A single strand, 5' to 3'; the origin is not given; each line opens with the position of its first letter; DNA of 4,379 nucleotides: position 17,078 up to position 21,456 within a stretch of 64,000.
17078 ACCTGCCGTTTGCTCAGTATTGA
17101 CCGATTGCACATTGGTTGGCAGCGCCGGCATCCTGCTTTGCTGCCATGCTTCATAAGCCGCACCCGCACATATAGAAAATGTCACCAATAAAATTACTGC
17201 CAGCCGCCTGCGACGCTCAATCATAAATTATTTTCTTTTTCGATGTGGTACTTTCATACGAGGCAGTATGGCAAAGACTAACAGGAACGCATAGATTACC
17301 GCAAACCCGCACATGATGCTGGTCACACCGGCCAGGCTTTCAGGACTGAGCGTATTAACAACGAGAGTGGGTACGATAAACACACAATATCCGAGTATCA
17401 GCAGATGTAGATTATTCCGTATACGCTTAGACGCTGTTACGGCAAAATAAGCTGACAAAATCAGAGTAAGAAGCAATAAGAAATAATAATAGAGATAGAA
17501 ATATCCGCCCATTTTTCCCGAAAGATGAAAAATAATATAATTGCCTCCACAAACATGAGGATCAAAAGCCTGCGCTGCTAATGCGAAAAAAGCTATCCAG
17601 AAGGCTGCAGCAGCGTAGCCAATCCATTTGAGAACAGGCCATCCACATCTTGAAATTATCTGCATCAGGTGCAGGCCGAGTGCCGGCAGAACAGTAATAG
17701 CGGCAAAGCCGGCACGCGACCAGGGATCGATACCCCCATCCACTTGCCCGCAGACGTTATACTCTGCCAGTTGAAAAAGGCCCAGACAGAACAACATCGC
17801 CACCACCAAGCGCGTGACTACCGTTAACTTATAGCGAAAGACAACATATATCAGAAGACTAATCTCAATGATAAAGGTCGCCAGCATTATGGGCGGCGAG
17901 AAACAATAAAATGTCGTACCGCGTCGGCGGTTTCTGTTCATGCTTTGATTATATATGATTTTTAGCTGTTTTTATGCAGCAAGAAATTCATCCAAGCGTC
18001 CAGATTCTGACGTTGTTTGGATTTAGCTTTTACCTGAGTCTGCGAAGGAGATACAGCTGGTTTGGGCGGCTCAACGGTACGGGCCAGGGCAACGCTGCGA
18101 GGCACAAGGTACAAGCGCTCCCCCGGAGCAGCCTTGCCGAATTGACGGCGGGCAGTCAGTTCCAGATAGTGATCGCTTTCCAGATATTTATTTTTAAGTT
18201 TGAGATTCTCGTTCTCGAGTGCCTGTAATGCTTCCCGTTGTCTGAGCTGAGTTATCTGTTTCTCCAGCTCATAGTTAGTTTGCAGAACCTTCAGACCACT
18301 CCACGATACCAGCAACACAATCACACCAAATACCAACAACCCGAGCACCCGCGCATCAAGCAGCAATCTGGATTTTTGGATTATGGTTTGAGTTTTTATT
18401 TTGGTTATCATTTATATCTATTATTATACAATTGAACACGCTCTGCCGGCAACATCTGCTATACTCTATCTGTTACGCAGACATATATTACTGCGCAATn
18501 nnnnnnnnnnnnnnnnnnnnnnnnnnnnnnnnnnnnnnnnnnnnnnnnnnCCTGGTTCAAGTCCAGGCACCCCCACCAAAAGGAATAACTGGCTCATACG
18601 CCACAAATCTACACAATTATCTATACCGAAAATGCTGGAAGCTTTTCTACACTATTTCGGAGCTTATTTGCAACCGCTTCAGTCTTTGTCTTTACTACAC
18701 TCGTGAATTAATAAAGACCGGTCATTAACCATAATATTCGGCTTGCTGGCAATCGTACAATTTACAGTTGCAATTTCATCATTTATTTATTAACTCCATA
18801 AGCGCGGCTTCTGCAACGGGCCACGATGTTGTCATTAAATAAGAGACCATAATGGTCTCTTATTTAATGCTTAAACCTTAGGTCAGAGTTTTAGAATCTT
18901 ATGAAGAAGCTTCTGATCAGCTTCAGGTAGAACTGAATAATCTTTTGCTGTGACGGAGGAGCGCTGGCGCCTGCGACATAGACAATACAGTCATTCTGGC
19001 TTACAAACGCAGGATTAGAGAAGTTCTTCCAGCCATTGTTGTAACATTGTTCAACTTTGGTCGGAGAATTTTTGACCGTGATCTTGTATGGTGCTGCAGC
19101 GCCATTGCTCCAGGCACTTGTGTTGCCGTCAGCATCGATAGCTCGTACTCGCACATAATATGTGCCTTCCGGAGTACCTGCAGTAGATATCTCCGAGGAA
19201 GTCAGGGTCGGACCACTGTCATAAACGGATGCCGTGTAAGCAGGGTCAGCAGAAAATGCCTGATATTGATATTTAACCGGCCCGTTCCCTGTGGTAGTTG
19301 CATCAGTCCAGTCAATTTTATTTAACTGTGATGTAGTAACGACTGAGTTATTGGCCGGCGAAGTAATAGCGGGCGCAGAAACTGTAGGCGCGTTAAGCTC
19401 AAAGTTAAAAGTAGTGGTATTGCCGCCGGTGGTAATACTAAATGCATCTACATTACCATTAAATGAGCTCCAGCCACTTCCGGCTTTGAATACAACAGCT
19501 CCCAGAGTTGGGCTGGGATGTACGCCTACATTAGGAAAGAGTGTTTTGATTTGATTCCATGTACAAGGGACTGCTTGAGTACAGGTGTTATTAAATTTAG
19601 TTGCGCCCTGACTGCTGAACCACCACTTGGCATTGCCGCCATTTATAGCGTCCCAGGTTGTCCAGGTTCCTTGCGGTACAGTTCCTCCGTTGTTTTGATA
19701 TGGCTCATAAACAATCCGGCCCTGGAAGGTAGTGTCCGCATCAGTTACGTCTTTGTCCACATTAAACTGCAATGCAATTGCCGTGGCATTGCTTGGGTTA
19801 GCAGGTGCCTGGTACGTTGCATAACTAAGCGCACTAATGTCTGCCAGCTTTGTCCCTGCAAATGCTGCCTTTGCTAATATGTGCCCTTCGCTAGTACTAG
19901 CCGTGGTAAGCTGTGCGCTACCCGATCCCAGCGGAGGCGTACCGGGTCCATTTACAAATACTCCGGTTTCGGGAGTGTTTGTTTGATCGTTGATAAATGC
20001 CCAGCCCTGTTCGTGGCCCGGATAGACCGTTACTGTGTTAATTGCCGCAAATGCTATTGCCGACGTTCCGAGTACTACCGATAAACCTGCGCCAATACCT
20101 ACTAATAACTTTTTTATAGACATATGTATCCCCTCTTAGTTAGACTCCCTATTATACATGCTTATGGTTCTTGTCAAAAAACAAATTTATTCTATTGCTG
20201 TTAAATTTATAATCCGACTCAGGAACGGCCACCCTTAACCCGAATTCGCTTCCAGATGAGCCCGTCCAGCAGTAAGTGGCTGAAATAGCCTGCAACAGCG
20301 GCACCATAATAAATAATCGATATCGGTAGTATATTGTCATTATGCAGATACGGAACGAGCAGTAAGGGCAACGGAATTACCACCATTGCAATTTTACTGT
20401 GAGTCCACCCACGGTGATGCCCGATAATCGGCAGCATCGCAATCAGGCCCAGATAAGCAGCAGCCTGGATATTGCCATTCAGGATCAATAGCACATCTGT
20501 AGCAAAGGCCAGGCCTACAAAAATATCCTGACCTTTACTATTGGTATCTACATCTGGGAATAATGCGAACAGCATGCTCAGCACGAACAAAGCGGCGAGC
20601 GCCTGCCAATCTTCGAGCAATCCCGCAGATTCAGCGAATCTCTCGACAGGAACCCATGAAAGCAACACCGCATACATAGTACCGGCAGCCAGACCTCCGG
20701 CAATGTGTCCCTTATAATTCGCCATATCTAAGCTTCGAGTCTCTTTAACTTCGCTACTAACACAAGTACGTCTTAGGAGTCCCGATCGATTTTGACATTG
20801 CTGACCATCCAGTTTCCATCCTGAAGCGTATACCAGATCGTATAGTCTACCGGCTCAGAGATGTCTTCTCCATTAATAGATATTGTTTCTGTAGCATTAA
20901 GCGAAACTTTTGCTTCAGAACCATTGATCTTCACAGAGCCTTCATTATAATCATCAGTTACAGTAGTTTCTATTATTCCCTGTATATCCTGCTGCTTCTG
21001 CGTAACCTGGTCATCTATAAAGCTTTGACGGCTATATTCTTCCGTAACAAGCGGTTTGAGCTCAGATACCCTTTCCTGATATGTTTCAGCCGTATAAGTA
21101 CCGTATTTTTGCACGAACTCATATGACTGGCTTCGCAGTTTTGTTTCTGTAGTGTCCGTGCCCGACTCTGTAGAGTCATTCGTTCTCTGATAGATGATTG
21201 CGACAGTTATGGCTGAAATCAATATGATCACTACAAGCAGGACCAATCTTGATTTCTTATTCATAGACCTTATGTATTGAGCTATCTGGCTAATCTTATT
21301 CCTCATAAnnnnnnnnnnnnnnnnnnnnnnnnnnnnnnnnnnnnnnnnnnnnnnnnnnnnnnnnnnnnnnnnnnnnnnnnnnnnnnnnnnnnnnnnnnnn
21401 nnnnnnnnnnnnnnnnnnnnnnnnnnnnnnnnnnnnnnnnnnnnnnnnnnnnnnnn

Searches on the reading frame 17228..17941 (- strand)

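Call 29: search_protein_families(library=pfam, proteins=[window:17228-17941:-], max_evalue=0.001)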
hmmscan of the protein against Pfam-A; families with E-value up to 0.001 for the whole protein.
window:17228-17941:- (237 aa): 0 families

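Call 69: search_protein_families(library=ncbifam, proteins=[window:17228-17941:-], max_evalue=1)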
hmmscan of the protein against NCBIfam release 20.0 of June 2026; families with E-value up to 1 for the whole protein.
window:17228-17941:- (237 aa): 2 families
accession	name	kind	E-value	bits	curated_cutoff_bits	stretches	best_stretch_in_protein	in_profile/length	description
NF006685.0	PRK09230.1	subfamily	0.23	9.8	483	1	59-96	304-341/426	cytosine deaminase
TIGR02458.1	CbtA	hypoth_equivalog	0.39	10.2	182.9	1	36-90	76-130/230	cobalt transporter subunit CbtA (proposed)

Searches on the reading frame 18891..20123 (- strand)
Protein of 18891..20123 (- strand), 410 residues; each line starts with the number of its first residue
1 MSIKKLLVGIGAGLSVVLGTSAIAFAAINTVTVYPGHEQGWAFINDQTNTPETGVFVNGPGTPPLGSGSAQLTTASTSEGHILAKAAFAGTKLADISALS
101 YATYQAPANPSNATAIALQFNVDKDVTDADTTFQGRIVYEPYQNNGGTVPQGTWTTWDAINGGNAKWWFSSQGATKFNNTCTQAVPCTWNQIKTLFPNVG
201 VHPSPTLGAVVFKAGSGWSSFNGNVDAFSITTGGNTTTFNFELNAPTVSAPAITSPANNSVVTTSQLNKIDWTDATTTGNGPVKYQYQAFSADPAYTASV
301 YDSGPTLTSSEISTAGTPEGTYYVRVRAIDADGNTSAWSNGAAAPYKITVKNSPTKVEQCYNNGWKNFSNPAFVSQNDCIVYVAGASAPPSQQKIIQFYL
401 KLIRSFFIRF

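Call 5: search_protein_families(library=pfam, proteins=[window:18891-20123:-], max_evalue=0.01)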
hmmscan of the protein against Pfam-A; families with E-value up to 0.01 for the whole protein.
window:18891-20123:- (410 aa): 1 family
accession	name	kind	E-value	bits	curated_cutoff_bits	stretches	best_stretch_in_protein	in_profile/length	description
PF25788.1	Ig_Rha78A_N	-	0.0076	16.9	27.4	0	317-342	72-97/105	Rha78A-like, N-terminal immunoglobulin domain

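Call 6: search_protein_families(library=ncbifam, proteins=[window:18891-20123:-], max_evalue=0.01)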
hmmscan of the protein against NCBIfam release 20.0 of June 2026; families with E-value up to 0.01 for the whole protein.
window:18891-20123:- (410 aa): 0 families

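Call 69: search_protein_families(library=ncbifam, proteins=[window:18891-20123:-], max_evalue=1)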
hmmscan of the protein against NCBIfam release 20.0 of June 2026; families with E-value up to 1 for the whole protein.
window:18891-20123:- (410 aa): 1 family
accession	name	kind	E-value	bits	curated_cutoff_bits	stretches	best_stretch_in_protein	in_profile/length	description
NF047446.1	barrel_OmpL47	domain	0.018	15.5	40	1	315-338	38-61/68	OmpL47-type beta-barrel domain-containing protein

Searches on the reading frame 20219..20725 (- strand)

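Call 5: search_protein_families(library=pfam, proteins=[window:20219-20725:-], max_evalue=0.01)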
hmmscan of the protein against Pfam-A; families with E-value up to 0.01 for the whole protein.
window:20219-20725:- (168 aa): 1 family
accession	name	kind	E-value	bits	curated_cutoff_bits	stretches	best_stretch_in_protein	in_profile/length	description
PF04307.19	YdjM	-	8.3e-13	48.6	29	1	5-156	4-108/176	YdjM inner membrane protein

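Call 6: search_protein_families(library=ncbifam, proteins=[window:20219-20725:-], max_evalue=0.01)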
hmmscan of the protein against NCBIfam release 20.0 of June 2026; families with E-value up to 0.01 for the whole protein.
window:20219-20725:- (168 aa): 1 family
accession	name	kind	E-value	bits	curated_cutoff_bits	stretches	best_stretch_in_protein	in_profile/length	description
NF008651.0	PRK11648.1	equivalog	0.00013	21.8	216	1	103-156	70-119/196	metal-dependent hydrolase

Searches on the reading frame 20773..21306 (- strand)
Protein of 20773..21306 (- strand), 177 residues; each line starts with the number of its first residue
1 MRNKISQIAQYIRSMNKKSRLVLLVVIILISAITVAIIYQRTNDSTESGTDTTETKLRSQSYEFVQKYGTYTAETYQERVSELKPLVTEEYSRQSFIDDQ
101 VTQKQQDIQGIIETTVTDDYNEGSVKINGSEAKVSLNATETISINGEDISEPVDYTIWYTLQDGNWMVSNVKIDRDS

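Call 5: search_protein_families(library=pfam, proteins=[window:20773-21306:-], max_evalue=0.01)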
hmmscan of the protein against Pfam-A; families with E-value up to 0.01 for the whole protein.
window:20773-21306:- (177 aa): 3 families
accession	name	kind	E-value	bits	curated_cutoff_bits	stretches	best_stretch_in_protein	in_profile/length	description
PF02107.21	FlgH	-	0.00047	20.3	27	1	33-146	30-123/172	Flagellar L-ring protein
PF16342.10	DUF4972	-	0.0058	16.9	28.8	1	21-124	6-107/128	Domain of unknown function (DUF4972)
PF06691.16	DUF1189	-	0.0077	16.2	28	1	12-153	15-147/244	Protein of unknown function (DUF1189)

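Call 6: search_protein_families(library=ncbifam, proteins=[window:20773-21306:-], max_evalue=0.01)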
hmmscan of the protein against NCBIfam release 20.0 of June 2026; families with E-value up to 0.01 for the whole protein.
window:20773-21306:- (177 aa): 1 family
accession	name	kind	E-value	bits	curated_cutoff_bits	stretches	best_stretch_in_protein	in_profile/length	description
NF051431.1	Rv0361_Cterm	subfamily_domain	0.0036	17.5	37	1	23-135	10-120/140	Rv0361 family membrane protein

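Call 10: list_cluster_members(proteins=[P0001, window:20773-21306:-])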
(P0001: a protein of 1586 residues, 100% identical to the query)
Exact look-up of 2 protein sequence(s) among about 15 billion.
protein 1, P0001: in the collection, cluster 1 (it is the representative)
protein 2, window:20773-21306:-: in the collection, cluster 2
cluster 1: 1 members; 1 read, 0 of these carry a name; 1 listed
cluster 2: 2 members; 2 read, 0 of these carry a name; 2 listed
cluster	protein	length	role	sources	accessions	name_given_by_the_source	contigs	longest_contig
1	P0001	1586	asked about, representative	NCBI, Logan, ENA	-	-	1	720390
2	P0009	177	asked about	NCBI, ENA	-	-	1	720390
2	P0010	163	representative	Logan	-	-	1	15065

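Call 71: find_homologous_proteins(query=A2, max_evalue=0.01)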
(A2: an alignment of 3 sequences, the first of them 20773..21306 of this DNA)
Query A2 (3 sequences) (177 aa, profile of the alignment): 7 proteins with E <= 0.01 among 2607 candidates.
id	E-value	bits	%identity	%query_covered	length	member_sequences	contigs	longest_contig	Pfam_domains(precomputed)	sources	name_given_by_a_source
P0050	2.1e-92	326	31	68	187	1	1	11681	-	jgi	jgi:hypothetical protein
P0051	3.5e-88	312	29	68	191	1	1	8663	-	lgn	-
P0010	2.0e-68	248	100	92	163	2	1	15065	-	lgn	-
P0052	2.1e-63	231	30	89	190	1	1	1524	-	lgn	-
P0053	2.1e-63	231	29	68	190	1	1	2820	-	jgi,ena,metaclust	metaclust:\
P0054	2.8e-56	208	25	92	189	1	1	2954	-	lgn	-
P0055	1.0e-40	157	52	99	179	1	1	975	-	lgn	-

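Call 72: find_encoding_contigs(protein=P0053, flank=4000, max_places=2)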
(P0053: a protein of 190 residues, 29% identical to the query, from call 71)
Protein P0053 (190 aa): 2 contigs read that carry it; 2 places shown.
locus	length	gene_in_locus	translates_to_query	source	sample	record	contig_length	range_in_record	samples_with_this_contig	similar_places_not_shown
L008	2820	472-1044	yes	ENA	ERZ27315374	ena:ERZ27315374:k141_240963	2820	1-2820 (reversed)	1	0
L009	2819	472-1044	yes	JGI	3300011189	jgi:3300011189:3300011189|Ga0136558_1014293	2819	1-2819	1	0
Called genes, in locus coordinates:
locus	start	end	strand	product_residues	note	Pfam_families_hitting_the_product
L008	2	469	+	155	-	?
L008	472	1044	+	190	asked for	-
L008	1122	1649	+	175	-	-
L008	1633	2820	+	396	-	?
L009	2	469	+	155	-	?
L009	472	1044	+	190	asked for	-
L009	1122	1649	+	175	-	-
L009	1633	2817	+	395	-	?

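Call 73: find_encoding_contigs(protein=P0054, flank=4000, max_places=2)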
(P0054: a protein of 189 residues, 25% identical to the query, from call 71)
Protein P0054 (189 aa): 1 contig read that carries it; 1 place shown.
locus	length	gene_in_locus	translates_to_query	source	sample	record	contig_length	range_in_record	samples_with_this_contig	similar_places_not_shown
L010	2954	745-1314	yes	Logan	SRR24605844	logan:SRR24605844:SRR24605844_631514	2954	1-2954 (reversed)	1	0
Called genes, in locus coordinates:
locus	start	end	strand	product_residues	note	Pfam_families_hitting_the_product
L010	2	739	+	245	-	?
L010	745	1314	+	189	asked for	-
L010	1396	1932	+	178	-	-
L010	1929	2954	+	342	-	?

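Call 74: find_encoding_contigs(protein=P0055, flank=4000, max_places=2)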
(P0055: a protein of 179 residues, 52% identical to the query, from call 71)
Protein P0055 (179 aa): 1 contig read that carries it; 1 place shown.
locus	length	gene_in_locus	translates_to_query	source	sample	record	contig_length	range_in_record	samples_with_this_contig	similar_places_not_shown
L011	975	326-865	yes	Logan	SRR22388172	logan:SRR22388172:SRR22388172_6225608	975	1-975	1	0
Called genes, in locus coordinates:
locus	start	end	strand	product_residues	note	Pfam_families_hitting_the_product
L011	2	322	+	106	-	?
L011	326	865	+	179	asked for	-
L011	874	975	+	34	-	?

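Call 83: search_solved_structures(query=A9, max_evalue=10, show_alignments=2)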
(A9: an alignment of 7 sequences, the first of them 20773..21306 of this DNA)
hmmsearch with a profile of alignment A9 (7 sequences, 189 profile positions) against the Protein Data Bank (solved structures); distinct sequences matched with E-value up to 10: 3.
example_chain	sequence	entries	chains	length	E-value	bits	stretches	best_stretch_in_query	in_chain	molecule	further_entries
3h51_A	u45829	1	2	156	0.097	15.4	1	133-175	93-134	Putative calcium/calmodulin dependent protein kinase II association domain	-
7unh_A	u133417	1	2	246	1.7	11.3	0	2-46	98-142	SP2 designed chlorophyll dimer protein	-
7uni_A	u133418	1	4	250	1.8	11.3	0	2-45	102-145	SP2-ZnPPaM designed chlorophyll dimer protein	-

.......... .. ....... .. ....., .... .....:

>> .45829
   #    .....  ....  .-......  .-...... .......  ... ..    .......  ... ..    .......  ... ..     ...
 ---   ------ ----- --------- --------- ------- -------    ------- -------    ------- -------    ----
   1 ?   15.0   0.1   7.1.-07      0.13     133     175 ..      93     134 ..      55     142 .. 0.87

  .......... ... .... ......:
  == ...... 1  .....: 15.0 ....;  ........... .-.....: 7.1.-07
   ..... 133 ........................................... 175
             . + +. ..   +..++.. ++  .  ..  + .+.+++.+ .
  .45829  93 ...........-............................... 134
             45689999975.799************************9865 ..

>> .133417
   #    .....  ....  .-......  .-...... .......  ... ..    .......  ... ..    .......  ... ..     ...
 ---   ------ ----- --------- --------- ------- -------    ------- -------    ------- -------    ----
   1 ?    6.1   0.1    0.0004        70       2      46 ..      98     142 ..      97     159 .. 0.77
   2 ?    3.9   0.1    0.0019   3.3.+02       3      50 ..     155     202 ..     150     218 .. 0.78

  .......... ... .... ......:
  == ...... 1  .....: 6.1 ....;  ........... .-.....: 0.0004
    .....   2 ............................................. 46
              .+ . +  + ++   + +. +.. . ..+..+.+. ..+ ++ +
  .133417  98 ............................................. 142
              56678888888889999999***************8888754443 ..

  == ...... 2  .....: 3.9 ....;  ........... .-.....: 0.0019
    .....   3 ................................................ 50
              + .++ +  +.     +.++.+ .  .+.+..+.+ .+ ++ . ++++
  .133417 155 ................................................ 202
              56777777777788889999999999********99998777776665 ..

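Call 84: search_protein_families(library=pfam, alignment_id=A9, max_evalue=1)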
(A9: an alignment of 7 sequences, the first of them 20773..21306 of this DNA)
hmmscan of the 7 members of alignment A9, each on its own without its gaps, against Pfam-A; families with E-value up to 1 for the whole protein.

A. member 1, window:20773-21306:- (177 aa): 5 families
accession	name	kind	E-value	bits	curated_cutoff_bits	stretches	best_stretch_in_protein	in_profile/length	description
PF02107.21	FlgH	-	0.00047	20.3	27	1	33-146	30-123/172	Flagellar L-ring protein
PF16342.10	DUF4972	-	0.0058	16.9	28.8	1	21-124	6-107/128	Domain of unknown function (DUF4972)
PF06691.16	DUF1189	-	0.0077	16.2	28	1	12-153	15-147/244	Protein of unknown function (DUF1189)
PF18940.5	DUF5687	-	0.045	13.5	33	1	9-71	191-253/484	Family of unknown function (DUF5687)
PF12698.13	ABC2_membrane_3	-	0.24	10.9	31.6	1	22-137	6-115/347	ABC-2 family transporter protein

B. families by the number of members that match (of 7 scanned): 15 families
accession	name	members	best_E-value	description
PF12698.13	ABC2_membrane_3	2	0.016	ABC-2 family transporter protein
PF14155.11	DUF4307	2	0.069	Domain of unknown function (DUF4307)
PF14534.12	DUF4440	1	0.00039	Domain of unknown function (DUF4440)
PF02107.21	FlgH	1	0.00047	Flagellar L-ring protein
PF16342.10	DUF4972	1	0.0058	Domain of unknown function (DUF4972)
PF06691.16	DUF1189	1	0.0077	Protein of unknown function (DUF1189)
PF13577.12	SnoaL_4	1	0.013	SnoaL-like domain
PF18940.5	DUF5687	1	0.045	Family of unknown function (DUF5687)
PF06387.16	Calcyon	1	0.057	D1 dopamine receptor-interacting protein (calcyon)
PF08332.16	CaMKII_AD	1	0.063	Calcium/calmodulin dependent protein kinase II association domain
PF12680.13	SnoaL_2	1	0.074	SnoaL-like domain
PF07705.17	CARDB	1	0.15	CARDB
PF16492.10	Cadherin_C_2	1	0.16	Cadherin cytoplasmic C-terminal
PF25155.1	NTF2_YvbJ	1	0.16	YvbJ NTF2-like domain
PF12869.13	tRNA_anti-like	1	0.17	tRNA_anti-like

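Call 90: find_related_loci(query=A9, collection=metagenome_contigs, flank=8000)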
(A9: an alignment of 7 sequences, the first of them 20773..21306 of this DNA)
Query A9 (177 aa) in metagenome_contigs; peptide patterns used: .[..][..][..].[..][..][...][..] (x = any residue, [..] = any of these).
140 stretches matched a pattern; 1 encode a relative of the query (tblastn E <= 1e-3); 1 distinct loci.
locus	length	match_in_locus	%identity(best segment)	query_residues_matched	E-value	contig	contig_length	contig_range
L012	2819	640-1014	29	58-177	7e-11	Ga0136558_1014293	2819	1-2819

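Call 91: find_encoding_contigs(protein=P0052, flank=2000, max_places=2)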
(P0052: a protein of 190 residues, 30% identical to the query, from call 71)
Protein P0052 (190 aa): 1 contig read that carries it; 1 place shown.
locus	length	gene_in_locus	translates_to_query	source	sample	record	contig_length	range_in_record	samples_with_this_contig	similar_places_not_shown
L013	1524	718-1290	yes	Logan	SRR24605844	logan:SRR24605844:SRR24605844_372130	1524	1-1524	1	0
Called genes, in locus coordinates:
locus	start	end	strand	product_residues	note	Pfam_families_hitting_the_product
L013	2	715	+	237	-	?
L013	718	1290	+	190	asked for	-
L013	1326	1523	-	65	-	?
